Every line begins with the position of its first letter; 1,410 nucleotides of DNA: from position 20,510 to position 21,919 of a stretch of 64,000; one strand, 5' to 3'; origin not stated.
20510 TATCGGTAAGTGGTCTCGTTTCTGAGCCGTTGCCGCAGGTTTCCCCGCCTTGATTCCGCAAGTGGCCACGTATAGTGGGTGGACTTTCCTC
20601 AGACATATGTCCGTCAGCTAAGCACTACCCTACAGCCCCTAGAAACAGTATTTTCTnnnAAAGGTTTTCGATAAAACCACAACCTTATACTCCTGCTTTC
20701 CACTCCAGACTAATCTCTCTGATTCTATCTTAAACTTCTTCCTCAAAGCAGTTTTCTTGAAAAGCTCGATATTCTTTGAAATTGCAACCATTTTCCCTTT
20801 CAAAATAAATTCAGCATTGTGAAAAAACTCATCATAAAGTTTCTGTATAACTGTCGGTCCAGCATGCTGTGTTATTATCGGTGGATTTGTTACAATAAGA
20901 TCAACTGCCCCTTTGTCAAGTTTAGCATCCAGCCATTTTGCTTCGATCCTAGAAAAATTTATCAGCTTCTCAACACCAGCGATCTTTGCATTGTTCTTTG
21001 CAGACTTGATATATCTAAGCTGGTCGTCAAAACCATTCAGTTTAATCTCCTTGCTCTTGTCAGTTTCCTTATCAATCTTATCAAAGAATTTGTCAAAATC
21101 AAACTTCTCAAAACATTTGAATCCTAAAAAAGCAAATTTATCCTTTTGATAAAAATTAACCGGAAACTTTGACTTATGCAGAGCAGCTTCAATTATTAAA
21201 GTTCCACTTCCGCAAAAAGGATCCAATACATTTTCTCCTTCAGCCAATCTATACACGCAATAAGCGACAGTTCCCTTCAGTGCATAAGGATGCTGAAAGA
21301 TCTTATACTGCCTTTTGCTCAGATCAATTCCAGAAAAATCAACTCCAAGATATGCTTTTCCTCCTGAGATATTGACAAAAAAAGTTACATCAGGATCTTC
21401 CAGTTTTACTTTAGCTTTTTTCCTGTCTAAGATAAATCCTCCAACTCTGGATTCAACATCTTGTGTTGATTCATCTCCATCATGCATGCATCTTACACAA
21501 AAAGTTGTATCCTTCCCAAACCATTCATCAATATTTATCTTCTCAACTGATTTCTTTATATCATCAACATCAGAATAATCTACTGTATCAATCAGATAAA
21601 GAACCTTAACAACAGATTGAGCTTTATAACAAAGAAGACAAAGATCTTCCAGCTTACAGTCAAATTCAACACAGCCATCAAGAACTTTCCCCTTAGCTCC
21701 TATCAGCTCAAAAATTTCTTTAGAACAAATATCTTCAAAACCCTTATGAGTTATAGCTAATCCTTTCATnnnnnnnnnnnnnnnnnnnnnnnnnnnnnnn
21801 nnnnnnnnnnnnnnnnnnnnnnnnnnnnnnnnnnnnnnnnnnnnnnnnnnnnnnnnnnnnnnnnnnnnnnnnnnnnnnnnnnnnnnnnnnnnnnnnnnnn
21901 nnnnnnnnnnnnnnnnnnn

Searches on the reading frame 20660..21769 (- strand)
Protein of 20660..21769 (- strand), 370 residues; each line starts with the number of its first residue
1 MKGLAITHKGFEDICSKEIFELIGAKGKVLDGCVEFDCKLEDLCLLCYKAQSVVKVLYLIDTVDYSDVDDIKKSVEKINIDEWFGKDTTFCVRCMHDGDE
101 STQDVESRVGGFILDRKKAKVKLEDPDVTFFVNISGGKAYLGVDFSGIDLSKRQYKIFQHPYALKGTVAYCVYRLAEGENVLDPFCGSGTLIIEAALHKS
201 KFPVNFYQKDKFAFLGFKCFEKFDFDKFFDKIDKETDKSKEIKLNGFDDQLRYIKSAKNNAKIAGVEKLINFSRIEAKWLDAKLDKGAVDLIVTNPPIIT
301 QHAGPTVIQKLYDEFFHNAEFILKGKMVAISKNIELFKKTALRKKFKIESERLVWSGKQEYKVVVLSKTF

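Call 33: search_protein_families(library=pfam, proteins=[window:20660-21769:-], max_evalue=0.001)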
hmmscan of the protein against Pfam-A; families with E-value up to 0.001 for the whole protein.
window:20660-21769:- (370 aa): 8 families
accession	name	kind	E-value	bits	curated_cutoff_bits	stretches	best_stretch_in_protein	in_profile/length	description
PF01170.24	UPF0020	-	1.2e-30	107.1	22.3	1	153-353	1-188/197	RMKL-like, methyltransferase domain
PF02926.22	THUMP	-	8.7e-14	52.1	20.6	1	65-144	1-84/84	THUMP domain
PF05175.20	MTS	-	1.4e-09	38.3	23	1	237-347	51-155/170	Methyltransferase small domain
PF22020.1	RlmL_1st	-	3.6e-05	24.1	27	1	5-49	4-47/55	RlmL ferredoxin-like domain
PF13847.12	Methyltransf_31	-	0.00011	22.4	27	0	177-197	3-23/145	Methyltransferase domain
PF01555.25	N6_N4_Mtase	-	0.00021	21.7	26.7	1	177-202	181-206/221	DNA methylase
PF02384.22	N6_Mtase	-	0.00072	19.4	20.4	0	176-308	45-145/311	N-6 DNA Methylase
PF03602.21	Cons_hypoth95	-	0.00082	19.5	24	0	176-198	40-62/182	Conserved hypothetical protein 95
